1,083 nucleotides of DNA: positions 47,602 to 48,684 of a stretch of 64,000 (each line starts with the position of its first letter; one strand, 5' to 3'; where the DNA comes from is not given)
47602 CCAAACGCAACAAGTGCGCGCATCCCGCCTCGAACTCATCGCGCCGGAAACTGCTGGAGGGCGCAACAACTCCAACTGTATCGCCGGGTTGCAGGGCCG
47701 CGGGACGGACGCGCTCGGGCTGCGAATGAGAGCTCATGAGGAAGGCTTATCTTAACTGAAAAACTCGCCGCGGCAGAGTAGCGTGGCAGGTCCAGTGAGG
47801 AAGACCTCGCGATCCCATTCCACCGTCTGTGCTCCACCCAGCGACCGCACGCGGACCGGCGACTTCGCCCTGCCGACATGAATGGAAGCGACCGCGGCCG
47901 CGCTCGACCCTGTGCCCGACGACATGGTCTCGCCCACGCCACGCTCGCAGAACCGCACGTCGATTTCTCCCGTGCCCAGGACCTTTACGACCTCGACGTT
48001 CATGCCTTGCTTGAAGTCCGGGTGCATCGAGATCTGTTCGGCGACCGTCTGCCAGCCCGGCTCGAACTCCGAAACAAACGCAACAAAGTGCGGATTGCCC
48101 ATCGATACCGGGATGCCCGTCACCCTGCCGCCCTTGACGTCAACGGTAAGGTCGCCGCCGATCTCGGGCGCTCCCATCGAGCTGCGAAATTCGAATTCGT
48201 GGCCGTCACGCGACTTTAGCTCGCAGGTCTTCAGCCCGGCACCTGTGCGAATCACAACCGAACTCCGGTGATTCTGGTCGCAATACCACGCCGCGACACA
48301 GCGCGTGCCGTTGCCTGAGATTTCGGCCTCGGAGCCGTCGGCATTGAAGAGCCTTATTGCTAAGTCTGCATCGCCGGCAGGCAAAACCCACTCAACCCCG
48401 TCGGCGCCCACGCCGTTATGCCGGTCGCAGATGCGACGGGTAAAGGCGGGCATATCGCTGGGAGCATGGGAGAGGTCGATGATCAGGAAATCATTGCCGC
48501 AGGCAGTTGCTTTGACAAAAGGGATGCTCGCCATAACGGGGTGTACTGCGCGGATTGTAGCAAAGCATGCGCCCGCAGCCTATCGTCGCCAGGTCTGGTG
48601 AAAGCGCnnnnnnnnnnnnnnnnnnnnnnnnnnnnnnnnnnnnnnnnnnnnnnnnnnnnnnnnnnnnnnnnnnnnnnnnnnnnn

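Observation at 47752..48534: DapF homolog with both catalytic cysteines replaced by serine, inside a murein-recycling operon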

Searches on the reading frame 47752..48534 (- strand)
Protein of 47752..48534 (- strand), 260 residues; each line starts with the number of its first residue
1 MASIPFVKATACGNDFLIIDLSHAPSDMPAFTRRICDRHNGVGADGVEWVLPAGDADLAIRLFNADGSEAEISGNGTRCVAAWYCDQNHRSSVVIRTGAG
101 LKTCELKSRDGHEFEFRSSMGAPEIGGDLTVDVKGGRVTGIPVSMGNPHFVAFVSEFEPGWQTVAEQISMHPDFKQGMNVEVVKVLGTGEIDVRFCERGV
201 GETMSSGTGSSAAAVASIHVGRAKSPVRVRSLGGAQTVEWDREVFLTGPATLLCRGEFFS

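Call 3: search_protein_families(library=pfam, proteins=[window:47752-48534:-], max_evalue=0.01)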
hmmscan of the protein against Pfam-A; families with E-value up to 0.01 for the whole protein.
window:47752-48534:- (260 aa): 2 families
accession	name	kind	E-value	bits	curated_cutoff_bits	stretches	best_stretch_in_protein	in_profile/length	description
PF01678.24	DAP_epimerase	-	9.4e-44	148.8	34.7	2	6-124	1-119/121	Diaminopimelate epimerase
PF18322.6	CLIP_1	-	0.0029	18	26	0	73-101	8-32/52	Serine protease Clip domain PPAF-2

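Call 4: search_protein_families(library=ncbifam, proteins=[window:47752-48534:-], max_evalue=0.01)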
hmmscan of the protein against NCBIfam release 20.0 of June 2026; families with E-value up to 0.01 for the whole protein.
window:47752-48534:- (260 aa): 2 families
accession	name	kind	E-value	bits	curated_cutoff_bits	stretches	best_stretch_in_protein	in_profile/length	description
TIGR00652.1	DapF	equivalog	7.5e-58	196.1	114.65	1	5-258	2-268/270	diaminopimelate epimerase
NF038284.1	bifunc_DapF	exception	4.5e-21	75.3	350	1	12-248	18-252/254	bifunctional diaminopimelate epimerase/glutamate racemase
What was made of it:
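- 47752..48534 (-): DapF-family CDS (260 aa), Acidobacteriota-type Ser/Ser variant. PF01678 and TIGR00652 score above their cutoffs (calls 3, 4).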

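Call 5: search_solved_structures(query=window:47752-48534:-, max_evalue=0.001, show_alignments=3)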
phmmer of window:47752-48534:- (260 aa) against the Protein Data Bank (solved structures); distinct sequences matched with E-value up to 0.001: 17.
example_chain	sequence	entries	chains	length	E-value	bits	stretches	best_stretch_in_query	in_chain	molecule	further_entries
9mro_A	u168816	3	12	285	5.4e-40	140.6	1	3-257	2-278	Diaminopimelate epimerase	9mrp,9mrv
5h2g_A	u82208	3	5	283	1.8e-36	129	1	3-257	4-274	Diaminopimelate epimerase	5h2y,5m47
3ejx_A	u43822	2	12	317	1.5e-35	126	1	4-256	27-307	Diaminopimelate epimerase, chloroplastic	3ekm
8qzy_A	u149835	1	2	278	4.6e-35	124.4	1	5-257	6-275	Diaminopimelate epimerase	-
2otn_A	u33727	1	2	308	1.8e-34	122.5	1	2-258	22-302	Diaminopimelate epimerase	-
5ha4_A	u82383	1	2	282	9.4e-34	120.2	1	4-256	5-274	Diaminopimelate epimerase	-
7vdy_A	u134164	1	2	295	3.6e-27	98.6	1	3-259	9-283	O-ureido-serine racemase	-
6d13_A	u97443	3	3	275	7.6e-27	97.5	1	4-253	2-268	Diaminopimelate epimerase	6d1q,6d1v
4ik0_A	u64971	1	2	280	1.1e-26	97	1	6-256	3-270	Diaminopimelate epimerase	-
5ygu_A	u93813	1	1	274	1.4e-26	96.6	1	6-253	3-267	Diaminopimelate epimerase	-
4ijz_A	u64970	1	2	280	1.5e-26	96.5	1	6-253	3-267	Diaminopimelate epimerase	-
6vck_A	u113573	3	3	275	3.8e-26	95.2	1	4-256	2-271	Diaminopimelate epimerase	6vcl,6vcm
2q9h_A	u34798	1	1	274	4.5e-25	91.7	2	142-255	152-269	Diaminopimelate epimerase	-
2q9j_A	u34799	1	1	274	4.5e-25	91.7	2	142-255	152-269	Diaminopimelate epimerase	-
1gqz_A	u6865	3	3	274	2.3e-24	89.4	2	142-255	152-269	DIAMINOPIMELATE EPIMERASE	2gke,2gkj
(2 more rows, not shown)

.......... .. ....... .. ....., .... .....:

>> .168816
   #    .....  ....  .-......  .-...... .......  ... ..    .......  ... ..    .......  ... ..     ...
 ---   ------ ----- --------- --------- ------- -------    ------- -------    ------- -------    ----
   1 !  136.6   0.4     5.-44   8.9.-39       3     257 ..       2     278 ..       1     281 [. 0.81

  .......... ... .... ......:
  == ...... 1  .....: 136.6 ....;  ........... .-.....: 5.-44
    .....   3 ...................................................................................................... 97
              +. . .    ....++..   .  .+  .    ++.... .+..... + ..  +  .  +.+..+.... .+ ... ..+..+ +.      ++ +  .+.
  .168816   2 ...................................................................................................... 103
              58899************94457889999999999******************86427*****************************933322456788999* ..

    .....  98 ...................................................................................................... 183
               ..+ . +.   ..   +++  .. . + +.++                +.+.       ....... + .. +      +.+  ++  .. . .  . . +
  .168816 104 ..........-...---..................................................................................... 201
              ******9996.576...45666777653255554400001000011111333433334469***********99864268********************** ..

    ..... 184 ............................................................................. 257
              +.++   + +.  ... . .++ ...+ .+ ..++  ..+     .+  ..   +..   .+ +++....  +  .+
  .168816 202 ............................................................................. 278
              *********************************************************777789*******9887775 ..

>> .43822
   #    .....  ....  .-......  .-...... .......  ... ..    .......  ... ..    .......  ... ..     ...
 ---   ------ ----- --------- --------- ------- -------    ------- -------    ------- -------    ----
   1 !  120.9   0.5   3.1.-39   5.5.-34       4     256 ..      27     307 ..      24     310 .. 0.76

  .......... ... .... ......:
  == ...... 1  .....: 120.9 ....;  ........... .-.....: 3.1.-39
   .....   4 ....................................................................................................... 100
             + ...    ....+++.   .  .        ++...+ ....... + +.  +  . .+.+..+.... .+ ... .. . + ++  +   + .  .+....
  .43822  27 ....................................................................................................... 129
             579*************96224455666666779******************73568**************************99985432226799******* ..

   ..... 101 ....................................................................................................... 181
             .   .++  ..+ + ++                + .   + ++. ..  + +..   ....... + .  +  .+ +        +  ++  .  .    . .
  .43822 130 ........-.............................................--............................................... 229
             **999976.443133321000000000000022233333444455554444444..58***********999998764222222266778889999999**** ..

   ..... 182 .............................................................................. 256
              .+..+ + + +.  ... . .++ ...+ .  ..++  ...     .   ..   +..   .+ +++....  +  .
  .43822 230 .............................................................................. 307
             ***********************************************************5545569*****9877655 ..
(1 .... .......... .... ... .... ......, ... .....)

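Call 6: find_homologous_proteins(query=window:47752-48534:-, max_evalue=1e-10)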
Query window:47752-48534:- (260 aa): 8000 proteins with E <= 1e-10 among 8000 candidates; the best 120 are listed.
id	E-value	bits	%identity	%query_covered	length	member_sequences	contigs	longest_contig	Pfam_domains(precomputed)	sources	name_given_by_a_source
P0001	1.5e-171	587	99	100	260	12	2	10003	PF01678.25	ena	-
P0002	1.6e-156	537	91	100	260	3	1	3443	PF01678.25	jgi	jgi:diaminopimelate epimerase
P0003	1.1e-153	528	88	100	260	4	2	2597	PF01678.25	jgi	jgi:diaminopimelate epimerase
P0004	3.3e-153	527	89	100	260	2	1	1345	PF01678.25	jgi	jgi:diaminopimelate epimerase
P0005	2.2e-152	524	88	100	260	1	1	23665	PF01678.25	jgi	jgi:diaminopimelate epimerase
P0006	2.4e-152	524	88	100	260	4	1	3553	PF01678.25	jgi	jgi:diaminopimelate epimerase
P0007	9.6e-150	515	86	100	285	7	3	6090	PF01678.25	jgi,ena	jgi:diaminopimelate epimerase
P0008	1.6e-143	495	84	100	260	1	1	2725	PF01678.25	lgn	-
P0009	1.6e-141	488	83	100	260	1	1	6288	PF01678.25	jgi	jgi:diaminopimelate epimerase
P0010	5.2e-139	480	81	100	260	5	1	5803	PF01678.25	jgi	jgi:diaminopimelate epimerase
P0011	1.0e-138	479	80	100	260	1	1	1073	PF01678.25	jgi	jgi:diaminopimelate epimerase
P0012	2.4e-138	478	80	100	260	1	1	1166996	PF01678.25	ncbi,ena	-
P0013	3.9e-138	477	81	100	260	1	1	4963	PF01678.25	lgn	-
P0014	9.4e-138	476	82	100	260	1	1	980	PF01678.25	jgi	-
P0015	1.9e-137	475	80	100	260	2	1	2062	PF01678.25,PF26317.1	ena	-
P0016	1.7e-136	472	79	100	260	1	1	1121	PF01678.25,PF26317.1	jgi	-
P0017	1.9e-136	472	79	100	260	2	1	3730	PF01678.25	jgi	jgi:diaminopimelate epimerase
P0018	2.1e-135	468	80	100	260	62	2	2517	PF01678.25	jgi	-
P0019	2.6e-135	468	79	100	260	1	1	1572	PF01678.25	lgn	-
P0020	2.7e-135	468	80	100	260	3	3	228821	PF01678.25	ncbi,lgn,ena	-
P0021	3.9e-135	467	78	100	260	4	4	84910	PF01678.25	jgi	-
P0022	6.4e-135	467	79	100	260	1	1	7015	PF01678.25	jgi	jgi:diaminopimelate epimerase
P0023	1.3e-134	466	79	100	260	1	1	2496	PF01678.25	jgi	jgi:diaminopimelate epimerase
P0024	1.6e-134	465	79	100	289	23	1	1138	PF01678.25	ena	-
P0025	6.5e-134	463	78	100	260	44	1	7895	PF01678.25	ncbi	-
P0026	7.2e-134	463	79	100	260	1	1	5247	PF01678.25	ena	-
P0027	9.2e-134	463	79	100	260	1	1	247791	PF01678.25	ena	-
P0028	1.4e-133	462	78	100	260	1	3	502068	PF01678.25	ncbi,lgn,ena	-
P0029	1.4e-133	462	78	100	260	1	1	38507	PF01678.25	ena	-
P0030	2.5e-133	461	80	100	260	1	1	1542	PF01678.25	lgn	-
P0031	2.8e-133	461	78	100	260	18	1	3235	PF01678.25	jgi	jgi:diaminopimelate epimerase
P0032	3.2e-133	461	78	100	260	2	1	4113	PF01678.25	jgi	jgi:diaminopimelate epimerase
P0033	4.1e-133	461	77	100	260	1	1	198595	PF01678.25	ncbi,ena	-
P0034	5.2e-133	460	77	100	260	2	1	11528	PF01678.25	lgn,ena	-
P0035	1.0e-132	459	76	100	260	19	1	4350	PF01678.25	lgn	-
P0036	1.7e-132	459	78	100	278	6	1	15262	PF01678.25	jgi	-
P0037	2.0e-132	458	77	100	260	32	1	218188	PF01678.25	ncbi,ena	-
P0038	2.5e-132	458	78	100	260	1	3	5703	PF01678.25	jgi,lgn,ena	-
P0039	3.3e-132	458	77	100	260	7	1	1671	PF01678.25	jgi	-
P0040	3.9e-132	457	78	100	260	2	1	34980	PF01678.25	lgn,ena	-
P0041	7.2e-132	457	77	100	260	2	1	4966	PF01678.25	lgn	-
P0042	9.5e-132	456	77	100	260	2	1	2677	PF01678.25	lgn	-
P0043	1.1e-131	456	76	100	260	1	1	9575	PF01678.25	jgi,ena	-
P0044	1.2e-131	456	76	100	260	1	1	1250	PF01678.25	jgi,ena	-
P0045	1.2e-131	456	77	100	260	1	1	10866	PF01678.25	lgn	-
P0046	1.8e-131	455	77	100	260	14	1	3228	PF01678.25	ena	-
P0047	1.9e-131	455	76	100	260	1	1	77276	PF01678.25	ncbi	-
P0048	2.0e-131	455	78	100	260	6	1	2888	PF01678.25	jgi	jgi:diaminopimelate epimerase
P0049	2.0e-131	455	76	100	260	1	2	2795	PF01678.25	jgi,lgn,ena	-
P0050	2.8e-131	455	77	100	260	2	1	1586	PF01678.25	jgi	jgi:diaminopimelate epimerase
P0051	3.0e-131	455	78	100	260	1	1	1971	PF01678.25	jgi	jgi:diaminopimelate epimerase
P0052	3.2e-131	454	77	100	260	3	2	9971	PF01678.25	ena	-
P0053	3.6e-131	454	78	100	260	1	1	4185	PF01678.25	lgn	-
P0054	5.3e-131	454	75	100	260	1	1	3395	PF01678.25,PF26317.1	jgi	jgi:diaminopimelate epimerase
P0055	6.8e-131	453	77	100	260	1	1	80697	PF01678.25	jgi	jgi:diaminopimelate epimerase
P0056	7.4e-131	453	75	100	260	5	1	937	PF01678.25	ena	-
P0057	7.7e-131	453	75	100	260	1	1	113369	PF01678.25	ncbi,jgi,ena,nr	ncbi:MAG TPA: diaminopimelate epimerase [Candidatus Binatia bacterium]|nr:diaminopimelate epimerase 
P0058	8.9e-131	453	76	100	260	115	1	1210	PF01678.25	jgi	-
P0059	1.1e-130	453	77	98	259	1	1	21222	PF01678.25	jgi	jgi:diaminopimelate epimerase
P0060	1.2e-130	453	77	98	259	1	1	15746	PF01678.25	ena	-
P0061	2.1e-130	452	76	100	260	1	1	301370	PF01678.25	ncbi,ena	-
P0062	2.8e-130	451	76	100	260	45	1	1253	PF01678.25,PF26317.1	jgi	jgi:diaminopimelate epimerase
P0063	4.2e-130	451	74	100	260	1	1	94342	PF01678.25,PF26317.1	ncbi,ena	-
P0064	4.4e-130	451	77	100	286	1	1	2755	PF01678.25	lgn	-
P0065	4.5e-130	451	75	100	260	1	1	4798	PF01678.25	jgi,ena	-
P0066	7.1e-130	450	76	100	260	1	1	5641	PF01678.25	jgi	jgi:diaminopimelate epimerase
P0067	7.6e-130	450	75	100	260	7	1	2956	PF01678.25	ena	-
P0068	8.7e-130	450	75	100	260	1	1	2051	PF01678.25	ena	-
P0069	1.1e-129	449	74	100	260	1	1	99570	PF01678.25,PF26317.1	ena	-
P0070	1.1e-129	449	75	100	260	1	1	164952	PF01678.25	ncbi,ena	-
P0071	1.2e-129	449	76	100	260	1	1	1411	PF01678.25,PF26317.1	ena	-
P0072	1.2e-129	449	76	99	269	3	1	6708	PF01678.25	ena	-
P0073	1.3e-129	449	75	100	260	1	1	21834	PF01678.25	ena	-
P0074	2.1e-129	448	75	100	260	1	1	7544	PF01678.25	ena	-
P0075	2.4e-129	448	76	100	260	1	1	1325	PF01678.25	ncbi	-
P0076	2.8e-129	448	75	100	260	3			PF01678.25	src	-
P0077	3.4e-129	448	76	100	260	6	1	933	PF01678.25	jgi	-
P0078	3.8e-129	448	75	100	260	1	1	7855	PF01678.25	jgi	jgi:diaminopimelate epimerase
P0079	5.6e-129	447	75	100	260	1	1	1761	PF01678.25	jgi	jgi:diaminopimelate epimerase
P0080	7.6e-129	447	75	100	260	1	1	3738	PF01678.25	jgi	jgi:diaminopimelate epimerase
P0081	8.4e-129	447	76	98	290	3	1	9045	PF01678.25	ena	-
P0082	9.1e-129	446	76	100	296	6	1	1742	PF01678.25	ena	-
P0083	9.5e-129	446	75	100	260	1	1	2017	PF01678.25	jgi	jgi:diaminopimelate epimerase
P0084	1.3e-128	446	75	100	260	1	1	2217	PF01678.25,PF26317.1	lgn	-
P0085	2.0e-128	445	75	100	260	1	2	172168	PF01678.25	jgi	jgi:diaminopimelate epimerase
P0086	2.1e-128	445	76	100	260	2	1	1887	PF01678.25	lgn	-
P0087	2.2e-128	445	75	100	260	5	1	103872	PF01678.25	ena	-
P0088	3.6e-128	444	73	100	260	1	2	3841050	PF01678.25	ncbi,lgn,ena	-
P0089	4.4e-128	444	75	100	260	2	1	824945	PF01678.25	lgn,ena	-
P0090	4.4e-128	444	75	100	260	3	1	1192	PF01678.25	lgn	-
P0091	4.9e-128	444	75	100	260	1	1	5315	PF01678.25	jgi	jgi:diaminopimelate epimerase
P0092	5.7e-128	444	74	100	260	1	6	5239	PF01678.25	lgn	-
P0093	5.8e-128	444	73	100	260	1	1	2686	PF01678.25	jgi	jgi:diaminopimelate epimerase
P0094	6.5e-128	444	74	100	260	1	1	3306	PF01678.25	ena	-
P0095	7.3e-128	443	76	98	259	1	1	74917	PF01678.25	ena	-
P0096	7.3e-128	443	75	100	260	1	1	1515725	PF01678.25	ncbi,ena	-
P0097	8.4e-128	443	75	100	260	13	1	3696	PF01678.25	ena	-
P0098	1.0e-127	443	75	100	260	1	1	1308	PF01678.25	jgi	-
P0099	1.0e-127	443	75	100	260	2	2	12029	PF01678.25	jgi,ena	-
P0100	1.2e-127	443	74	100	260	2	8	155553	PF01678.25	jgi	jgi:diaminopimelate epimerase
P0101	1.2e-127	443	76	100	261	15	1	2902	PF01678.25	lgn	-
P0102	1.3e-127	443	74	100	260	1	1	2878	PF01678.25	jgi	jgi:diaminopimelate epimerase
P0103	1.7e-127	442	75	100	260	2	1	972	PF01678.25,PF26317.1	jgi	jgi:diaminopimelate epimerase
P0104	1.7e-127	442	75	100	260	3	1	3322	PF01678.25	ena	-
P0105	1.9e-127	442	74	100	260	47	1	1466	PF01678.25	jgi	jgi:diaminopimelate epimerase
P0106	1.9e-127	442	75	100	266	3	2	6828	PF01678.25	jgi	jgi:diaminopimelate epimerase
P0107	1.9e-127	442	74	100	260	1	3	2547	PF01678.25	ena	-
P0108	2.6e-127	442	75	100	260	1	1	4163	PF01678.25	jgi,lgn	jgi:diaminopimelate epimerase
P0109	2.6e-127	442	75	100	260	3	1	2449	PF01678.25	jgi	jgi:diaminopimelate epimerase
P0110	3.0e-127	441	75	100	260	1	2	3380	PF01678.25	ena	-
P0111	3.6e-127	441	75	100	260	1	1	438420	PF01678.25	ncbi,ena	-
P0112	3.6e-127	441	75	100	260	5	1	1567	PF01678.25,PF26317.1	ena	-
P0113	3.8e-127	441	76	100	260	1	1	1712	PF01678.25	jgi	jgi:diaminopimelate epimerase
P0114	6.9e-127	440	74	100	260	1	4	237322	PF01678.25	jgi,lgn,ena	-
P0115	1.1e-126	440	74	100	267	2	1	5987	PF01678.25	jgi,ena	-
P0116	1.2e-126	440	74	100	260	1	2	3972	PF01678.25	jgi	jgi:diaminopimelate epimerase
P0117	1.3e-126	439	74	100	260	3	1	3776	PF01678.25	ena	-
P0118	1.4e-126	439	75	100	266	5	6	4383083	PF01678.25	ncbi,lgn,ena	-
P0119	1.5e-126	439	75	100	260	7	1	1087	PF01678.25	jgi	-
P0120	1.6e-126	439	74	100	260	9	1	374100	PF01678.25,PF26317.1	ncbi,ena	-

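Call 12: find_encoding_contigs(protein=P0118, flank=10000, max_places=6)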
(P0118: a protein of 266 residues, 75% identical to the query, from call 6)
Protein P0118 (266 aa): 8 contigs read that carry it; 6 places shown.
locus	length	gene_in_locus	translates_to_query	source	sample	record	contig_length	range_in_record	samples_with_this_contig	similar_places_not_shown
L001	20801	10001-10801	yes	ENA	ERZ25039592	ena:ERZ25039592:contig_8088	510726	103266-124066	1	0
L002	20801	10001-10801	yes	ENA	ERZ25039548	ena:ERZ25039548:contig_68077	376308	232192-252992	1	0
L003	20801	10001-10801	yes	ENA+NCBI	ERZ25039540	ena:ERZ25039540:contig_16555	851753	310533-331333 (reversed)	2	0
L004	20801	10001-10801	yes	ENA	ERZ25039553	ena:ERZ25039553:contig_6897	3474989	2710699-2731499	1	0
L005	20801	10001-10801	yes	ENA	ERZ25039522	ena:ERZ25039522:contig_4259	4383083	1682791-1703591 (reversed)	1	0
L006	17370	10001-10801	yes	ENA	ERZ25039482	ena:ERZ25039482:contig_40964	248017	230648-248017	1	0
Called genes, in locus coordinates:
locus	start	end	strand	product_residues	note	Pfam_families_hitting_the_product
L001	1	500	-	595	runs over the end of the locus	PF00890:FAD_binding_2, PF07992:Pyr_redox_2 (faint), PF02910:Succ_DH_flav_C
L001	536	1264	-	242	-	PF01127:Sdh_cyt (weak)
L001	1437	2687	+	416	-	PF01565:FAD_binding_4, PF02873:MurB_C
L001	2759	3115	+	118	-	PF00581:Rhodanese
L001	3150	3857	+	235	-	PF13483:Lactamase_B_3, PF00753:Lactamase_B (weak), PF12706:Lactamase_B_2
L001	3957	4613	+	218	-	PF01596:Methyltransf_3, PF13578:Methyltransf_24, PF13649:Methyltransf_25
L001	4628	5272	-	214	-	-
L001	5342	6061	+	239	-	PF02585:PIG-L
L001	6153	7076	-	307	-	PF00294:PfkB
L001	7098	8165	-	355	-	PF01048:PNP_UDP_1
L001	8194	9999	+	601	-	-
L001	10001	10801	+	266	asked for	PF01678:DAP_epimerase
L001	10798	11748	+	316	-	PF02016:Peptidase_S66, PF17676:Peptidase_S66C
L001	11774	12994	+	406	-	PF01225:Mur_ligase, PF08245:Mur_ligase_M, PF02875:Mur_ligase_C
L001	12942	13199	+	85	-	-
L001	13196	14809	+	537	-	PF17899:Peptidase_M61_N, PF05299:Peptidase_M61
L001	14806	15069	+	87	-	-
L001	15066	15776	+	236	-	PF01553:Acyltransferase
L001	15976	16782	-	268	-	PF00072:Response_reg, PF08448:PAS_4 (weak)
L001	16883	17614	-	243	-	PF00132:Hexapep, PF25084:LbH_EIF2B (weak), PF25087:GMPPB_C, PF00132:Hexapep (weak)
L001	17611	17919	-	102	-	PF04613:LpxD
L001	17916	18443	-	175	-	PF22478:DUF6982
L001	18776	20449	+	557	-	PF01743:PolyA_pol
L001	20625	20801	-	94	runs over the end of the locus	-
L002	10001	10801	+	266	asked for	PF01678:DAP_epimerase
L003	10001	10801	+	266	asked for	PF01678:DAP_epimerase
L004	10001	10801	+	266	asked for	PF01678:DAP_epimerase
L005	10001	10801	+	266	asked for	PF01678:DAP_epimerase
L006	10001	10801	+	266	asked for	PF01678:DAP_epimerase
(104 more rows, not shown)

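Call 13: find_encoding_contigs(protein=P0088, flank=10000, max_places=3)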
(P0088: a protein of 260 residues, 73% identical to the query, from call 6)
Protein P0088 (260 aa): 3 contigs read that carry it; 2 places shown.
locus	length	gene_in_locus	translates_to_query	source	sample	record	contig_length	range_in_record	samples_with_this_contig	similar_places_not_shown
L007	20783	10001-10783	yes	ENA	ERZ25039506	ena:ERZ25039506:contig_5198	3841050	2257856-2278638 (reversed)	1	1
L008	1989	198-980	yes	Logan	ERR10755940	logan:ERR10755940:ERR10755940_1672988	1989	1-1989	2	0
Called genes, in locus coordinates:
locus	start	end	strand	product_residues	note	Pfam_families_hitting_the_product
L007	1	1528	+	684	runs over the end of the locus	PF05649:Peptidase_M13_N, PF01431:Peptidase_M13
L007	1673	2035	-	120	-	PF10639:TMEM234, PF00892:EamA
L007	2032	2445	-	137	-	-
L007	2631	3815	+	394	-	PF01738:DLH (weak), PF12146:Hydrolase_4, PF00561:Abhydrolase_1, PF08840:BAAT_C (faint)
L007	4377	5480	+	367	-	PF01695:IstB_IS21 (weak), PF02562:PhoH, PF13245:AAA_19 (faint), PF13604:AAA_30 (weak)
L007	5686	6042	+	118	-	PF02130:YbeY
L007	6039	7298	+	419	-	PF01595:CNNM (weak), PF00571:CBS, PF03471:CorC_HlyC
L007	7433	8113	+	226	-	PF14066:DUF4256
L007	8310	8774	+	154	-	PF08818:DUF1801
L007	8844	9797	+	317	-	PF00009:GTP_EFTU, PF00350:Dynamin_N (faint), PF01926:MMR_HSR1, PF02421:FeoB_N, PF03193:RsgA_GTPase (faint), PF04548:AIG1 (faint), PF07650:KH_2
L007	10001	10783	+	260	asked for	PF01678:DAP_epimerase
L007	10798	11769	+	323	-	PF02016:Peptidase_S66, PF17676:Peptidase_S66C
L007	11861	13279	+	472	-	PF01225:Mur_ligase, PF08245:Mur_ligase_M, PF02875:Mur_ligase_C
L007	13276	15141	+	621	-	PF17899:Peptidase_M61_N, PF05299:Peptidase_M61, PF17820:PDZ_6 (weak)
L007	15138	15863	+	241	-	PF01553:Acyltransferase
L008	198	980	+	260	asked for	PF01678:DAP_epimerase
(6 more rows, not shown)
